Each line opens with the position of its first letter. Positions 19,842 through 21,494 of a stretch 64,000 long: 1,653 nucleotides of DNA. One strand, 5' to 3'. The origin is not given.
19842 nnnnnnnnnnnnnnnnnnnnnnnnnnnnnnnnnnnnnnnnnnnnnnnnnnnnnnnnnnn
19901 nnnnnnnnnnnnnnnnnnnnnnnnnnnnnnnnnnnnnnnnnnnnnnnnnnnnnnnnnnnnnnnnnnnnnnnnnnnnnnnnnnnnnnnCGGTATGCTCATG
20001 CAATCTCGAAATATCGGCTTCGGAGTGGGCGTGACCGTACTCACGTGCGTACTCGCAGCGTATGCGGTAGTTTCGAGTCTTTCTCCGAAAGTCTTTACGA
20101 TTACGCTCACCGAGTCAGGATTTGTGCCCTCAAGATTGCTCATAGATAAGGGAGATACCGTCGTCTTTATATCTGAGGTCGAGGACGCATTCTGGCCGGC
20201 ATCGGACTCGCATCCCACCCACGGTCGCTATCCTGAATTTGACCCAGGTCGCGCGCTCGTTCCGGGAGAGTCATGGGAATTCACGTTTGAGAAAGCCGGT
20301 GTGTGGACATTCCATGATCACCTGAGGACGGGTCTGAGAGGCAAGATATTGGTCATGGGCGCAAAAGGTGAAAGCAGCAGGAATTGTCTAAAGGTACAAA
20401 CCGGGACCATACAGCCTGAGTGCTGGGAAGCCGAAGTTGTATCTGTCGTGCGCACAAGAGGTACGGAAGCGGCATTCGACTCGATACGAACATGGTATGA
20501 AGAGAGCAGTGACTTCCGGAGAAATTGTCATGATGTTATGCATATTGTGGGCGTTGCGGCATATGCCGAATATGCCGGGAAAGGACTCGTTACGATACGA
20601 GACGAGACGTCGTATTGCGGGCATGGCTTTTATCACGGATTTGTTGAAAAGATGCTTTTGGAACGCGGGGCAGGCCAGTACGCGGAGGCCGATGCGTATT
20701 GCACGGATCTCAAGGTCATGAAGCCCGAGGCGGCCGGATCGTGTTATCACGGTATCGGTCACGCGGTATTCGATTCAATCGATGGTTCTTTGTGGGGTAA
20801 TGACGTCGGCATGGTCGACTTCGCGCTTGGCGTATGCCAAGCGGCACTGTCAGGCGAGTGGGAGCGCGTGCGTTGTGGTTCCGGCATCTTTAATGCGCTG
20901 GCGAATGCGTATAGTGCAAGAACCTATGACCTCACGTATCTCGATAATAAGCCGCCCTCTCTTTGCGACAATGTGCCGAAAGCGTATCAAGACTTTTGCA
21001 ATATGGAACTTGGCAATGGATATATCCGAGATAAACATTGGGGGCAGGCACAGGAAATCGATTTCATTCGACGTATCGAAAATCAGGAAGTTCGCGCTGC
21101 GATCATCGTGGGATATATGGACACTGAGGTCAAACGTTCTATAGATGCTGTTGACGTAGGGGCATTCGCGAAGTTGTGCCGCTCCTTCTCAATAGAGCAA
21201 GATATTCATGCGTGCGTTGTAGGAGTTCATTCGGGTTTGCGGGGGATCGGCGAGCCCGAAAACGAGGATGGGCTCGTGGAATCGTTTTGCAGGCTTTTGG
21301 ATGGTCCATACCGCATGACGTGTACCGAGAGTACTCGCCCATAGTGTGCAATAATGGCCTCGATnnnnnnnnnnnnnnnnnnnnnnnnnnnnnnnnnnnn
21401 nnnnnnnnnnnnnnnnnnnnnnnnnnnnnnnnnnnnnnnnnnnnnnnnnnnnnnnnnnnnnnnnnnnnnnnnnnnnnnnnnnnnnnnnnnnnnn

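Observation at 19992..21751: Cupredoxin-like domains lacking the canonical Cys ligand: one fused to a Cys/His-rich repeat protein, one stand-alone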

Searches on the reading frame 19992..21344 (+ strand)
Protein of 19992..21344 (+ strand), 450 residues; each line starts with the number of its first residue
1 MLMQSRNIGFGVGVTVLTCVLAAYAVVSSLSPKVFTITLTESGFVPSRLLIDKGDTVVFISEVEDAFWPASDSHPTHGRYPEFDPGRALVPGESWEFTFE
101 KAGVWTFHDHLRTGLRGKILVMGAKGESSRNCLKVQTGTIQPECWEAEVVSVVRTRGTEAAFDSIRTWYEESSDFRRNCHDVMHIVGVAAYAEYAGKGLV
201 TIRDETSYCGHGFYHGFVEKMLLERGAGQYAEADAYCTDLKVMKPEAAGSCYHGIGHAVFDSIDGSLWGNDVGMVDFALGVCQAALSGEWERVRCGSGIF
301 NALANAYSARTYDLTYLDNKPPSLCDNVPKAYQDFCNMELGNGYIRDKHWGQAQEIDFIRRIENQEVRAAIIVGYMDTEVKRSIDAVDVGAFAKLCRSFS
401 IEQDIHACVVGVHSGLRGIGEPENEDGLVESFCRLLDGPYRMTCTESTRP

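Call 3: search_protein_families(library=pfam, proteins=[window:19992-21344:+], max_evalue=1)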
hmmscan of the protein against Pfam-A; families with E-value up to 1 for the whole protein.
window:19992-21344:+ (450 aa): 1 family
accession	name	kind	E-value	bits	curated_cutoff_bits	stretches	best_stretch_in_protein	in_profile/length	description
PF13473.12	Cupredoxin_1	-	0.0021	18.5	27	1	19-121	7-104/104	Cupredoxin-like domain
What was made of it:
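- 20085..20357 (+): cup1: cupredoxin-fold domain (aa 32-122). Pfam PF13473 18.5 bits (call 3).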

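Call 4: search_protein_families(library=ncbifam, proteins=[window:19992-21344:+], max_evalue=1)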
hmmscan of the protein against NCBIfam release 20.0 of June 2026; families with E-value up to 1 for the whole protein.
window:19992-21344:+ (450 aa): 3 families
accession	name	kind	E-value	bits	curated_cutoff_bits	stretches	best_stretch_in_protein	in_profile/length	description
TIGR02656.1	cyanin_plasto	equivalog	0.0079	16.6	87.85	1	43-121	13-98/99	plastocyanin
NF003957.0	PRK05454.1-4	equivalog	0.1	10.9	1131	1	184-227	318-359/645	glucans biosynthesis glucosyltransferase MdoH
TIGR01818.1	ntrC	equivalog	0.14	10.9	558.6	1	346-405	48-107/463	nitrogen regulation protein NR(I)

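Call 29: find_homologous_proteins(query=window:19992-21344:+, max_evalue=0.00001)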
Query window:19992-21344:+ (450 aa): 103 proteins with E <= 0.00001 among 8000 candidates.
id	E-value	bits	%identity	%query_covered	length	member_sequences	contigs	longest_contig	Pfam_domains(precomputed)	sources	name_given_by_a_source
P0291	0.0e+0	1058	100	100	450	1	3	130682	-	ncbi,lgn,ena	-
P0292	2.0e-225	767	74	94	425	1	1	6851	-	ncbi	ncbi:MAG: cupredoxin domain-containing protein, partial [Minisyncoccota bacterium]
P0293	4.0e-220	750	70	98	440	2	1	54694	-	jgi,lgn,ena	-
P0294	1.2e-202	692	65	99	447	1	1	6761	-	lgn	-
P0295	1.8e-155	537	52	100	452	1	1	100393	-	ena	-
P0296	4.1e-145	503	51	96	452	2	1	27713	PF13473.13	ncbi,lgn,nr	ncbi:cupredoxin domain-containing protein [Candidatus Kaiserbacteria bacterium]|nr:cupredoxin domain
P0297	3.7e-142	493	51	93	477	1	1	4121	-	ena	-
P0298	4.0e-140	486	71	64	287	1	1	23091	-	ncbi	ncbi:MAG: hypothetical protein Athens041674_1, partial [Parcubacteria group bacterium Athens0416_74]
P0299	4.5e-136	473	47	98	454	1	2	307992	-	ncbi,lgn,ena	-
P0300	5.3e-132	459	49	90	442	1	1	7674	-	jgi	jgi:plastocyanin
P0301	4.1e-131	456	46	98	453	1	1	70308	-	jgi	jgi:plastocyanin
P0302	6.9e-129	449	48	92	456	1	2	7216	PF13473.13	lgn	-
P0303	7.2e-129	449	45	95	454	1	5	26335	-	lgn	-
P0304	5.5e-127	443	46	96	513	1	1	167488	-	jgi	jgi:plastocyanin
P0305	1.1e-123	432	46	98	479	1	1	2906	-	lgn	-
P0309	2.6e-119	417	43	94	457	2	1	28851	PF13473.13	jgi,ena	-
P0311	1.6e-118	415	43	93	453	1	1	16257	PF13473.13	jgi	jgi:plastocyanin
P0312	1.7e-117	411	42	91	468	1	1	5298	PF13473.13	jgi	jgi:plastocyanin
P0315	2.5e-115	404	43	97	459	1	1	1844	PF13473.13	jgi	jgi:plastocyanin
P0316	8.0e-115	403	43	94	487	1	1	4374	PF13473.13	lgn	-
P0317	7.3e-114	400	42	98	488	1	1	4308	PF13473.13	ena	-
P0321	1.1e-111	392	42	95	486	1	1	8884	PF13473.13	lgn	-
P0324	2.4e-110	388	44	91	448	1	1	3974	PF13473.13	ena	-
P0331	5.2e-107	377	40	93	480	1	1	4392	PF13473.13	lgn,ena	-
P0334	1.8e-102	362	42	90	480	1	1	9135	PF13473.13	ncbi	-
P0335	4.3e-102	361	43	89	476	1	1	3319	PF13473.13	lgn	-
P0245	1.1e-100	356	39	93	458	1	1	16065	PF13473.13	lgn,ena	-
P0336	2.1e-100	355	41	96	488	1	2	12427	PF13473.13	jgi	jgi:hypothetical protein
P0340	4.1e-98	348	40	93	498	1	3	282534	-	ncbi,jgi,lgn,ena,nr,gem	ncbi:hypothetical protein EBR66_03925 [bacterium]|nr:hypothetical protein [bacterium]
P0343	3.2e-90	322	42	91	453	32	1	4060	PF13473.13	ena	-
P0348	1.1e-79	287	36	93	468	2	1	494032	-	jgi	-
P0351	2.1e-73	266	34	99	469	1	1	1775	PF13473.13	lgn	-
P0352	4.4e-72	262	34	92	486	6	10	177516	PF13473.13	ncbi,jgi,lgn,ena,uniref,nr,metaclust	ncbi:MAG: hypothetical protein A3B86_03940 [Candidatus Yanofskybacteria bacterium RIFCSPHIGHO2_02_FU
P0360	1.5e-64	237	31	98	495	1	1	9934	PF13473.13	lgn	-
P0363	2.3e-63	233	32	95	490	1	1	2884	PF13473.13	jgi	-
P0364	2.2e-62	230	32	88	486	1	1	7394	PF13473.13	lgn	-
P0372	1.3e-58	217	31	94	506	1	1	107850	PF13473.13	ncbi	-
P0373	4.3e-58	216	29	91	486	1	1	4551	PF13473.13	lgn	-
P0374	4.8e-56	209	32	96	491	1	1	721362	-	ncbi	ncbi:MAG: hypothetical protein ACJKTH_03835 [Patescibacteria group bacterium UBA2163]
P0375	1.4e-55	207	35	67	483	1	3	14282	PF13473.13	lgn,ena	-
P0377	9.6e-54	201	31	85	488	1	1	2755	PF13473.13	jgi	jgi:plastocyanin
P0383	4.1e-50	189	31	87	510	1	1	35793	PF13473.13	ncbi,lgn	-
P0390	1.9e-28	118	27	67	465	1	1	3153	PF13473.13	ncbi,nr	ncbi:MAG: cupredoxin domain-containing protein, partial [Candidatus Chisholmbacteria bacterium]|nr:c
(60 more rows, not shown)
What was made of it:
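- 19992..21344 (+): Fusion gene (450 aa): N-terminal TM anchor, then the Cys-less cupredoxin domain (cup1), then the Cys/His-rich helical domain (CH1). Identical called protein P0291 (call 29).
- About 100 fusion clusters were found across several Patescibacteria classes (call 29).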

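Call 36: find_encoding_contigs(protein=P0352, flank=6000, max_places=1)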
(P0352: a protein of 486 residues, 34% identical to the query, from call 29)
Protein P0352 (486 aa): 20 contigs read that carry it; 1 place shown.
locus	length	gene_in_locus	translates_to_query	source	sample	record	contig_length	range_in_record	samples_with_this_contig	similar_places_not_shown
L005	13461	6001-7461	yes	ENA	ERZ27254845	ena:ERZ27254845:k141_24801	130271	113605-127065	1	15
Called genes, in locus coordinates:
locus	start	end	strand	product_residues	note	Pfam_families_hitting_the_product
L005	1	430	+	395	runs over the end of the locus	-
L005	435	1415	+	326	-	-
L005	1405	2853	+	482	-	-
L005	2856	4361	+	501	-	-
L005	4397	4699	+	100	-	-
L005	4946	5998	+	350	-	PF02661:Fic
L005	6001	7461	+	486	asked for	PF13473:Cupredoxin_1 (weak)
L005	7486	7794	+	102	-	PF21956:DUF6922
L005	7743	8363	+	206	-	PF08843:AbiEii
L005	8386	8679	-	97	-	-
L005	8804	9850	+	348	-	-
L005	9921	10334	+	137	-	PF01909:NTP_transf_2 (weak), PF18765:Polbeta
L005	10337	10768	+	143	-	PF01934:HepT-like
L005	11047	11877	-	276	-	-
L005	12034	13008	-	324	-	-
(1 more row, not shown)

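Call 39: predict_structure(alignment_id=A2)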
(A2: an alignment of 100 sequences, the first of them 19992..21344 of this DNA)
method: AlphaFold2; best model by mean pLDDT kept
length: 450 residues; sequences in the alignment: 100
mean_pLDDT: 93.7   pTM: 0.90
mean pLDDT of the five models: 93.7, 92.9, 92.9, 92.5, 92.1
residues with pLDDT >= 90: 391; 70-90: 46; 50-70: 11; < 50: 2
segments of 3 or more residues with pLDDT < 50: none
pLDDT, mean of each block of 10 residues (from residue 1): 69 96 94 98 97 98 97 72 94 98 95 95 96 89 96 94 95 95 96 90 90 96 92 95 94 98 96 98 97 98 97 91 92 98 96 97 96 97 94 97 97 93 90 95 80
secondary structure, 60 per line:
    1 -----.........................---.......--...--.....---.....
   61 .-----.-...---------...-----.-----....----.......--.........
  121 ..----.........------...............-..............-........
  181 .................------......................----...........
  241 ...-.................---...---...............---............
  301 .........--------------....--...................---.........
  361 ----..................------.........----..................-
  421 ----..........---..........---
elements in order: H6-30 E34-40 E43-45 E48-52 E56-61 E69-71 E95-98 E103-109 E112-122 H127-135 H142-156 H158-171 H173-197 H204-225 H230-243 H245-261 H271-285 H289-309 H324-327 H330-348 H352-360 H365-382 H389-397 H402-419 H425-434 H438-447
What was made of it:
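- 19992..21344 (+): AF2 model has pLDDT 93.7 and pTM 0.90: helix 6-30, beta strands 34-122, 17 helices 127-447 (call 39).
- The beta7-beta8 ligand loop is reduced to a 2-residue turn (call 39). pTM 0.90 suggests a fixed packing of the two domains (call 39). The ligand loop is a 2-residue turn (call 39).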

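Call 42: fold_search(model_id=the predicted structure, library=pdb)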
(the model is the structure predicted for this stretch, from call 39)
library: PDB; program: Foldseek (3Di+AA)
matches with E <= 10: 926; with E <= 0.001: 44
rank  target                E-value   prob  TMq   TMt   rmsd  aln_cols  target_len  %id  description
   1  2w88_A                1.9e-05  1.00  0.18  0.71   3.4       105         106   27  Plastocyanin variant with N-terminal Methionine - open structure (released 2009-10-27)
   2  3cvd_A                2.6e-05  1.00  0.18  0.70   3.5       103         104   26  Regulation of Protein Function: Crystal Packing Interfaces and Conformational Dimerization (released 2008-07-08)
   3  1baw_A                3.2e-05  1.00  0.18  0.72   3.4       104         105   26  PLASTOCYANIN FROM PHORMIDIUM LAMINOSUM (released 1999-03-02)
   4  3bqv                  3.2e-05  1.00  0.18  0.71   3.5       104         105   26  Crystal Structure of the double mutant D44A D45A Plastocyanin from Phormidium laminosum (released 2009-01-06)
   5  4r0o_A                4.1e-05  1.00  0.18  0.71   3.5       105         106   27  Crystal structure of PEGylated plastocyanin at 4.2 A resolution (released 2015-10-07)
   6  3cvb_A                4.7e-05  1.00  0.18  0.72   3.4       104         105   27  Regulation of Protein Function: Crystal Packing Interfaces and Conformational Dimerization (released 2008-07-08)
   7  1bxu                  5.1e-05  1.00  0.17  0.79   2.2        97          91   27  OXIDIZED PLASTOCYANIN FROM SYNECHOCOCCUS SP. (released 1999-06-15)
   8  2gim_A                9.0e-05  1.00  0.19  0.72   2.9       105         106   28  1.6 Angstrom structure of plastocyanin from Anabaena variabilis (released 2006-04-11)
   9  2plt                  9.8e-05  1.00  0.17  0.73   3.8        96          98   27  STRUCTURE DETERMINATION OF PLASTOCYANIN FROM A CRYSTAL SPECIMEN WITH HEMIHEDRAL TWINNING FRACTION OF ONE-HALF (released 1993-10-31)
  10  1pcs                  1.0e-04  1.00  0.18  0.73   3.2       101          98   23  THE 2.15 A CRYSTAL STRUCTURE OF A TRIPLE MUTANT PLASTOCYANIN FROM THE CYANOBACTERIUM SYNECHOCYSTIS SP. PCC 6803 (released 1997-12-17)
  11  1byo_A                1.6e-04  1.00  0.17  0.72   3.8        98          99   26  WILD-TYPE PLASTOCYANIN FROM SILENE (released 1999-10-15)
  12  7wgu_A                1.6e-04  1.00  0.18  0.22  20.9       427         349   12  Crystal structure of metal-binding protein EfeO from Escherichia coli (released 2022-12-14)
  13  5fc9_A                1.9e-04  1.00  0.17  0.78   2.4       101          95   18  Novel Purple Cupredoxin from Nitrosopumilus maritimus (released 2016-05-11)
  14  1byp                  2.0e-04  1.00  0.18  0.75   3.6        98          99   23  E43K,D44K DOUBLE MUTANT PLASTOCYANIN FROM SILENE (released 1999-10-19)
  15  7pcy                  2.8e-04  1.00  0.18  0.74   3.6        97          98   16  THE CRYSTAL STRUCTURE OF PLASTOCYANIN FROM A GREEN ALGA, ENTEROMORPHA PROLIFERA (released 1990-07-15)
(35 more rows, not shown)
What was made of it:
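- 20085..20357 (+): Foldseek top hits are plastocyanins and amicyanins, TM (target-normalised) 0.7-0.8 (call 42).
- Closest known: Bacillus anthracis 'Cupredoxin_1' structures 4HCF. Same: It is a structural neighbour of the model (TM 0.65-0.69, call 42).
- Foldseek aligns the whole fusion to E. coli EfeO (7wgu_A, E 1.6e-4, 427 columns; call 42).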

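Call 67: find_encoding_contigs(protein=P0374, flank=8000, max_places=1)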
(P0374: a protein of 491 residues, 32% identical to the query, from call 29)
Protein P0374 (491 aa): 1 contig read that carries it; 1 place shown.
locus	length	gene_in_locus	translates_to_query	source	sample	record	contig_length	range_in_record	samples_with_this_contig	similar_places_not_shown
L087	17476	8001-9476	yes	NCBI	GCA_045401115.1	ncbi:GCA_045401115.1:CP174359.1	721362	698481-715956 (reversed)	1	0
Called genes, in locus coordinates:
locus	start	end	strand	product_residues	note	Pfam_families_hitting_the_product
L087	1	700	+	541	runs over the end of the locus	-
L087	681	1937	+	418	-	-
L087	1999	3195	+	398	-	-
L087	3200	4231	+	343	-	-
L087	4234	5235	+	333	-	-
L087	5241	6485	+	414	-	-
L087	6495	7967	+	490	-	-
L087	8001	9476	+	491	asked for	-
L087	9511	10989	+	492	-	-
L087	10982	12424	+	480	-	-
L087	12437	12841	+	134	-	PF13473:Cupredoxin_1 (weak)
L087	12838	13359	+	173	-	-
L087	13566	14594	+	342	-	PF00044:Gp_dh_N, PF02800:Gp_dh_C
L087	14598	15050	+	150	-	PF02502:LacAB_rpiB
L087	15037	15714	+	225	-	PF00834:Ribul_P_3_epim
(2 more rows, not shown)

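Call 68: find_encoding_contigs(protein=P0340, flank=8000, max_places=1)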
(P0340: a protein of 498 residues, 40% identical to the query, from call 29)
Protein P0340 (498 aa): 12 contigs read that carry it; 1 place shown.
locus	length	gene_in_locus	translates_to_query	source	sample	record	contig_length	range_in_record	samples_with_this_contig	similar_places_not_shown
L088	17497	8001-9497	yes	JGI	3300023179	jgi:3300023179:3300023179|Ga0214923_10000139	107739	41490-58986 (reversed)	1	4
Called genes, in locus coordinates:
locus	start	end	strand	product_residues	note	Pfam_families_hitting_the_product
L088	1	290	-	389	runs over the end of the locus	PF00704:Glyco_hydro_18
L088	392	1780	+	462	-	PF01471:PG_binding_1, PF18911:PKD_4 (weak), PF00801:PKD (weak)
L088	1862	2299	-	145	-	PF01467:CTP_transf_like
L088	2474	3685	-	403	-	PF03952:Enolase_N, PF00113:Enolase_C, PF13378:MR_MLE_C, PF26685:DUF8230_C (weak)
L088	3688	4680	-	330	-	PF00389:2-Hacid_dh, PF02826:2-Hacid_dh_C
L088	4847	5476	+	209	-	PF00300:His_Phos_1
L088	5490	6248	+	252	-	PF00005:ABC_tran, PF13304:AAA_21 (faint)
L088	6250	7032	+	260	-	PF01061:ABC2_membrane, PF12698:ABC2_membrane_3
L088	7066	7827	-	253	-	PF01259:SAICAR_synt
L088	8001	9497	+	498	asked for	-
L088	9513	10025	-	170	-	PF00186:DHFR_1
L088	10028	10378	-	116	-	PF02152:FolB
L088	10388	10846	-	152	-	PF01996:F420_ligase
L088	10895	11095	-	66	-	-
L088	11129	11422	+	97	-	PF05014:Nuc_deoxyrib_tr (weak)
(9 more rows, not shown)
